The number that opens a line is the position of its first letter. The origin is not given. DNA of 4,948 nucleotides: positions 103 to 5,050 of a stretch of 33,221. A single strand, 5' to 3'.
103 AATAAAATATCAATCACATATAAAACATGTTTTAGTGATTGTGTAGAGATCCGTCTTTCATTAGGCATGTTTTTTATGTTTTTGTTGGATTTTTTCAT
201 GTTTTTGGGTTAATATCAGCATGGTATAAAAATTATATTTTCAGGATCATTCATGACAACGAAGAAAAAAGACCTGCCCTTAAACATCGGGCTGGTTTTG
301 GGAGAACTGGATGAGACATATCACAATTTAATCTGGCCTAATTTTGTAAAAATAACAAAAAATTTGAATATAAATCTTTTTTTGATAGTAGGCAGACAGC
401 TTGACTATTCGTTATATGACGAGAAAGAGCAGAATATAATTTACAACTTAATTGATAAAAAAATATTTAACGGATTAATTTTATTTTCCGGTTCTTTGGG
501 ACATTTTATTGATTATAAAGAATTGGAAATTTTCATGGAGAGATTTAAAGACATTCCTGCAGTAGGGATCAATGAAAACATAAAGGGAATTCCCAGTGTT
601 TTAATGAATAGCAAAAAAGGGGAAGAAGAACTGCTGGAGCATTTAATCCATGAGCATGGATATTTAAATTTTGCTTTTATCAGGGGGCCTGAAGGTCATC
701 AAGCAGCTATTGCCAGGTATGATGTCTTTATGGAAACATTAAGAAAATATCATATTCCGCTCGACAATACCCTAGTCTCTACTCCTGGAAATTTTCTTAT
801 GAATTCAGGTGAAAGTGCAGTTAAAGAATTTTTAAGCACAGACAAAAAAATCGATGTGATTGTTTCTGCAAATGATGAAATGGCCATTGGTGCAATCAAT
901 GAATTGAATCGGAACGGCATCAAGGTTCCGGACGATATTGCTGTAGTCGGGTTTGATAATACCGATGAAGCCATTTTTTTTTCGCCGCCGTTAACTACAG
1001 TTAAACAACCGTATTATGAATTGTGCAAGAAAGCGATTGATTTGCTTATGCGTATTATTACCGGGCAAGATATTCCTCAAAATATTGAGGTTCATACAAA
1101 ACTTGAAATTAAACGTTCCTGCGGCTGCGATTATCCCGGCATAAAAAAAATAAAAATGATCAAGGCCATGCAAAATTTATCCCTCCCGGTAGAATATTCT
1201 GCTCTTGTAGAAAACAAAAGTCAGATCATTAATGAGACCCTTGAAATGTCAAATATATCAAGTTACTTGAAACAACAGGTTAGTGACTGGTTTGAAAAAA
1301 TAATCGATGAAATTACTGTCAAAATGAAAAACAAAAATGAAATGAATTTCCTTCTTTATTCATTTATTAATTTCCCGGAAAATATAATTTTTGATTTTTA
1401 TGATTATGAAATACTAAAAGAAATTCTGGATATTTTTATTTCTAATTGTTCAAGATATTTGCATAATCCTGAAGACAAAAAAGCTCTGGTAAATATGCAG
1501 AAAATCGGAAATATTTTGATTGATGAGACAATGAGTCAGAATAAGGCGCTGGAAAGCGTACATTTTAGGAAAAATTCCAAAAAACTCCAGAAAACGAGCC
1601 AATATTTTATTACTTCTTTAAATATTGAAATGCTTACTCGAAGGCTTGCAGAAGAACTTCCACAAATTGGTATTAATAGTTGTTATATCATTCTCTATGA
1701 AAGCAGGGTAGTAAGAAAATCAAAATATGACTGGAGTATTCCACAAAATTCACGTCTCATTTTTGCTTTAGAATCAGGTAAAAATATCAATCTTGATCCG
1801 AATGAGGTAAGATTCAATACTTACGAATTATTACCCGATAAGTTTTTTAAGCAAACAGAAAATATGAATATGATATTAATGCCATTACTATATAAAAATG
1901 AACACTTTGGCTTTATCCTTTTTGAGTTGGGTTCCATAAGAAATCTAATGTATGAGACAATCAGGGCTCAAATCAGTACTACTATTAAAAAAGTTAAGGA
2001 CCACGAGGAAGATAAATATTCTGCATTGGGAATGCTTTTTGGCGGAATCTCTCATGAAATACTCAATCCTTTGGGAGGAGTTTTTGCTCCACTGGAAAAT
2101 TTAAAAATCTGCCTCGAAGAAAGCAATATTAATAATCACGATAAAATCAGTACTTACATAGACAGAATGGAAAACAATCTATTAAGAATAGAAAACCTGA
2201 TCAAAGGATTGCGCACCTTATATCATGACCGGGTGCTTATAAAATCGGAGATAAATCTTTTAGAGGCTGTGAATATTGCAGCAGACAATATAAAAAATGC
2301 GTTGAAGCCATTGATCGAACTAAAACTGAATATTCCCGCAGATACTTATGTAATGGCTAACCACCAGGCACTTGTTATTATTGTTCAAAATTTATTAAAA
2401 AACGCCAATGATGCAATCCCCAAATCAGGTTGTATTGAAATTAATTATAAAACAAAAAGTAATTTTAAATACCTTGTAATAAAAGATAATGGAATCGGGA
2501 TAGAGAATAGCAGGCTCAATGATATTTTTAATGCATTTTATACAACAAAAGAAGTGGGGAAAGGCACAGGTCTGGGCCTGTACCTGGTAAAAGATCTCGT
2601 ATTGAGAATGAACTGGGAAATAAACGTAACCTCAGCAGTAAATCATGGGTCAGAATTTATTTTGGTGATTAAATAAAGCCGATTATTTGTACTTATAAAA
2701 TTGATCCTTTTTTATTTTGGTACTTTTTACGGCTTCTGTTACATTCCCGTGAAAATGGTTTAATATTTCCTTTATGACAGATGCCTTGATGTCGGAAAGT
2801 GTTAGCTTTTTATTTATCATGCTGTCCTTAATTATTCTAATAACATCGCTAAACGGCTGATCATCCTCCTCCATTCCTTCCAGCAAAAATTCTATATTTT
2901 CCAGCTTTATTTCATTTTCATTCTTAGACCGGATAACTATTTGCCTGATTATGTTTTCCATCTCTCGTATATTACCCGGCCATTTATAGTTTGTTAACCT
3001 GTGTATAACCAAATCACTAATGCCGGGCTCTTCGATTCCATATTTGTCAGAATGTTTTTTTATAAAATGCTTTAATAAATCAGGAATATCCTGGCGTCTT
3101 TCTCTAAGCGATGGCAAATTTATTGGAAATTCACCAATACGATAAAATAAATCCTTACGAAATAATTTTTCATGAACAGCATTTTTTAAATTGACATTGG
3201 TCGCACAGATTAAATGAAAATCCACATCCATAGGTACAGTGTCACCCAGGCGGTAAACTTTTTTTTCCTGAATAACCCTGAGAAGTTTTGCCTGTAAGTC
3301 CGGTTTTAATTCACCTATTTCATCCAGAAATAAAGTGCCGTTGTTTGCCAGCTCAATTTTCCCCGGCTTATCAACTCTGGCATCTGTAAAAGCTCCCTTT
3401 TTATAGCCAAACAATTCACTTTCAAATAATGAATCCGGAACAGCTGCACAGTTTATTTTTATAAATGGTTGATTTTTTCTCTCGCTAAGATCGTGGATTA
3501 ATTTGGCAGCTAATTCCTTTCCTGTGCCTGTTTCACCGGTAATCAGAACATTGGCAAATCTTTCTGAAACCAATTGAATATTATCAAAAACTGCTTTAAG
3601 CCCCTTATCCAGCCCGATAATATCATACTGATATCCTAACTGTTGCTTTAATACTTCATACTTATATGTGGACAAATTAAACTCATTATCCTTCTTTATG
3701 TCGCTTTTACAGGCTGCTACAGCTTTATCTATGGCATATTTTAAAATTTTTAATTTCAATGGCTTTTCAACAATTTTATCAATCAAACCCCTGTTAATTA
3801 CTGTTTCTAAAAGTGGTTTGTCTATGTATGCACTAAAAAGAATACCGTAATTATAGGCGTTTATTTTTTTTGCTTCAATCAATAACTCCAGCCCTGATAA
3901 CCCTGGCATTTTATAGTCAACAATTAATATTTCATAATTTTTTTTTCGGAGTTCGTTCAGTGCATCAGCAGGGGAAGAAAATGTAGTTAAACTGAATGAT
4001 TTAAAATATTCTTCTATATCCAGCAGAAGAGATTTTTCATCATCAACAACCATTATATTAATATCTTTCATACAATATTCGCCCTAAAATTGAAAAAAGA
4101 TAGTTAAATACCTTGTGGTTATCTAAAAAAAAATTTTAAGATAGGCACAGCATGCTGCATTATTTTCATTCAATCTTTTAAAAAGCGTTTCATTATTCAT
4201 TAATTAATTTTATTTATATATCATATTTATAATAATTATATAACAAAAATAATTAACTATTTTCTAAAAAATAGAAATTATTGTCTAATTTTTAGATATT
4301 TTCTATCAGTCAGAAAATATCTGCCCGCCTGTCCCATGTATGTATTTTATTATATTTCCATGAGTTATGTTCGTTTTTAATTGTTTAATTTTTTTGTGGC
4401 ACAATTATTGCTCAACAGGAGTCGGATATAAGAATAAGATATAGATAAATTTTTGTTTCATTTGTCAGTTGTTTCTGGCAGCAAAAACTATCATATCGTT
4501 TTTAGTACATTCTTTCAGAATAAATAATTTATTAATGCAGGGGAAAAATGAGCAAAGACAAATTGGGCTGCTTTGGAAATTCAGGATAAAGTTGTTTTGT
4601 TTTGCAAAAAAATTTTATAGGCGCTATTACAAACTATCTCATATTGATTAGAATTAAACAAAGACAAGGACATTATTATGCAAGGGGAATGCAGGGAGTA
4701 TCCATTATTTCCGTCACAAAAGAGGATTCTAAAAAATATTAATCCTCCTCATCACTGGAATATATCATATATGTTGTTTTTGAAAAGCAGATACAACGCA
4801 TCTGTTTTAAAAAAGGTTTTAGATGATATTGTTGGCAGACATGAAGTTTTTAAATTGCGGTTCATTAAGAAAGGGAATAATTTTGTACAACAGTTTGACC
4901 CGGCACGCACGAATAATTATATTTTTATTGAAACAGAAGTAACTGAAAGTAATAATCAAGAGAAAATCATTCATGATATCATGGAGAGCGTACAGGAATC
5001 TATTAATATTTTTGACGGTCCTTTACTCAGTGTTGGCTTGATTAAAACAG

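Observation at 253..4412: Biosynthetic operon wired to a sigma-54 promoter and a cytoplasmic sugar-binding kinase / NtrC-type activator pair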

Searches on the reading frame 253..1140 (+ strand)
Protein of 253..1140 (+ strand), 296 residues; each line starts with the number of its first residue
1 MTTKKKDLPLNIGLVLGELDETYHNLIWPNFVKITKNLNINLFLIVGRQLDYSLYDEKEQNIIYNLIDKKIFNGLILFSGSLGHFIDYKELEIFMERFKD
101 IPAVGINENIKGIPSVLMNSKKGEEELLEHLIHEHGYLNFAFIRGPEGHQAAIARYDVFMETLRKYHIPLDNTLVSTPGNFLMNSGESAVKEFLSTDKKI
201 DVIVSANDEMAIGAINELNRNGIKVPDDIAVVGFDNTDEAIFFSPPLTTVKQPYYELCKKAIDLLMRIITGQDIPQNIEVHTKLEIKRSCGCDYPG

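Call 44: search_solved_structures(query=window:253-1140:+, max_evalue=0.001, show_alignments=1)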
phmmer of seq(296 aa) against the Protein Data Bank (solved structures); distinct sequences matched with E-value up to 0.001: 89 (the best 60 are shown).
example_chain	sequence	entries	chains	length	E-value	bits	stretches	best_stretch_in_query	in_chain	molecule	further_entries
9nt3_D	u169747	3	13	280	6.6e-26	94.8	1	101-287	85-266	Ancestral LacI Transcription Factor | LacI Transcription Factor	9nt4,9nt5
2fep_A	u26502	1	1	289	4.4e-24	88.8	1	51-289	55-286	Catabolite control protein A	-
3oqo_A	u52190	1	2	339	4.4e-24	88.8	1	51-290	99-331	Catabolite control protein A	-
3oqm_A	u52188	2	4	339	4.9e-24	88.7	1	51-290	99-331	Catabolite control protein A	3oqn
1jhz_A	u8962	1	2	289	2.3e-21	79.9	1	87-290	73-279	PURINE NUCLEOTIDE SYNTHESIS REPRESSOR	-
1jh9_A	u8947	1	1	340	2.5e-21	79.8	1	87-290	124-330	PURINE NUCLEOTIDE SYNTHESIS REPRESSOR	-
1dbq_A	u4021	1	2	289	2.6e-21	79.7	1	88-290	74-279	PURINE REPRESSOR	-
1jft_A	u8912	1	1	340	2.9e-21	79.6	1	87-290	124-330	PURINE NUCLEOTIDE SYNTHESIS REPRESSOR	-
1jfs_A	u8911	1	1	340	3.6e-21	79.3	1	88-290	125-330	PURINE NUCLEOTIDE SYNTHESIS REPRESSOR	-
1sxg_A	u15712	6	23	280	3.8e-21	79.2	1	56-286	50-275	Glucose-resistance amylase regulator | Catabolite control protein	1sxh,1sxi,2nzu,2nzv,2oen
2pue_A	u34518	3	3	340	4.2e-21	79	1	88-290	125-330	PROTEIN (PURINE REPRESSOR ) | PROTEIN (PURINE REPRESSOR)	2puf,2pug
1bdi_A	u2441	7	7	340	4.2e-21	79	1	88-290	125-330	PROTEIN (PURINE REPRESSOR) | PROTEIN (PURINE NUCLEOTIDE SYNTHESIS REPRESSOR)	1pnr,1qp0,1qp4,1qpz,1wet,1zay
1bdh_A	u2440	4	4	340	4.2e-21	79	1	91-290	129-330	PROTEIN (PURINE REPRESSOR) | PROTEIN (PURINE NUCLEOTIDE SYNTHESIS REPRESSOR) | PURINE NUCLEOTIDE SYNTHESIS REPRESSOR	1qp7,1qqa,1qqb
1vpw_A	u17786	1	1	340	4.2e-21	79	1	91-290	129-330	PURINE REPRESSOR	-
1rzr_G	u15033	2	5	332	5.9e-21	78.5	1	56-286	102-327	Glucose-resistance amylase regulator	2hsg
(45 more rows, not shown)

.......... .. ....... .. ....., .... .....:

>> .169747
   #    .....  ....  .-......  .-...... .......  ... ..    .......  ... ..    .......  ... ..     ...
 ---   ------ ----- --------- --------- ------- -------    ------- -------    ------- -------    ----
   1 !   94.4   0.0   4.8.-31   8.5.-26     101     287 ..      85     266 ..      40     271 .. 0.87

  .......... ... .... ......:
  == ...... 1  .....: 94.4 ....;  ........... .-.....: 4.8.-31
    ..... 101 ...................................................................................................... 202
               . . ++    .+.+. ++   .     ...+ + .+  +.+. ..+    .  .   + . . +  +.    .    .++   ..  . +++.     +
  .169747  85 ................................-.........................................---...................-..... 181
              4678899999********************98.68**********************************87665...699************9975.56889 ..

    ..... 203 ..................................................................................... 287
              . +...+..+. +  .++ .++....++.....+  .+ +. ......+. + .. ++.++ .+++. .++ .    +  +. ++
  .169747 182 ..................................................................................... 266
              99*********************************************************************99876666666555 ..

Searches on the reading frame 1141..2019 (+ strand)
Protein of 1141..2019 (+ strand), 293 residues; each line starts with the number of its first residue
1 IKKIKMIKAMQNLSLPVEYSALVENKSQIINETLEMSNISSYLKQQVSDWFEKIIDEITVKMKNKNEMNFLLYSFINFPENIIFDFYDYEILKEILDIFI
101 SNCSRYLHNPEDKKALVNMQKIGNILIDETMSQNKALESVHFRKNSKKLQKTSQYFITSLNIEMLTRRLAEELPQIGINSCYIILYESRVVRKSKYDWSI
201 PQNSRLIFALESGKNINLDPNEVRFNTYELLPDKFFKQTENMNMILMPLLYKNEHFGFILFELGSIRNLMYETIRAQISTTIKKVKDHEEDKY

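Call 45: search_solved_structures(query=window:1141-2019:+, max_evalue=1)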
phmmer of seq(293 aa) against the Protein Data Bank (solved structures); distinct sequences matched with E-value up to 1: 1.
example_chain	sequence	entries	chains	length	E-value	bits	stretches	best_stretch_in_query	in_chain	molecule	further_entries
7ub2_E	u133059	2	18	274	0.74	12.6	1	108-211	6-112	RecT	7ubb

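Call 49: search_protein_families(library=pfam, proteins=[window:1141-2019:+], max_evalue=10)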
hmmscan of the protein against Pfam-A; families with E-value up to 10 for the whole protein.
seq(293 aa): 1 family
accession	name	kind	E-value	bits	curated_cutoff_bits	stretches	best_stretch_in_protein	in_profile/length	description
PF03645.18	Tctex-1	-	0.1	13.3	22.8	1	28-66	8-43/95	Tctex-1 family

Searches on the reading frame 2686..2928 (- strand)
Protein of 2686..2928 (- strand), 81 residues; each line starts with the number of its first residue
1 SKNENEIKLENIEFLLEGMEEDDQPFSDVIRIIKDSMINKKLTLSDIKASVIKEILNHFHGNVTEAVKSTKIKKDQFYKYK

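Call 49: search_protein_families(library=pfam, proteins=[window:2686-2928:-], max_evalue=10)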
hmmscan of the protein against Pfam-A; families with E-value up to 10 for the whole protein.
seq(81 aa): 3 families
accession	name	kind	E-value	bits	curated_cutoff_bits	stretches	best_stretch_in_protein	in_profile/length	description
PF24111.1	DUF7386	-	0.043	14.5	28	1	4-53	12-61/86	Family of unknown function (DUF7386)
PF08542.16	Rep_fac_C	-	0.065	14.1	23.6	1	12-70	6-60/88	Replication factor C C-terminal domain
PF02954.25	HTH_8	-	0.082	13.1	22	1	44-66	2-24/42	Bacterial regulatory protein, Fis family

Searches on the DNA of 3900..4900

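Call 25: search_rna_families(source=window, start=3900, end=4900, threshold=evalue, max_evalue=1)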
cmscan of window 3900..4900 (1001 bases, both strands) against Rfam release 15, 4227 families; matches with E-value up to 1: 1.
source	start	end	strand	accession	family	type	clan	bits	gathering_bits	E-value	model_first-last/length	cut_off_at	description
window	4707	4824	+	RF01654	ceN82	Gene; snRNA; snoRNA; HACA-box;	-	26.5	80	0.057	1-135/135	no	Caenorhabditis snoRNA ceN82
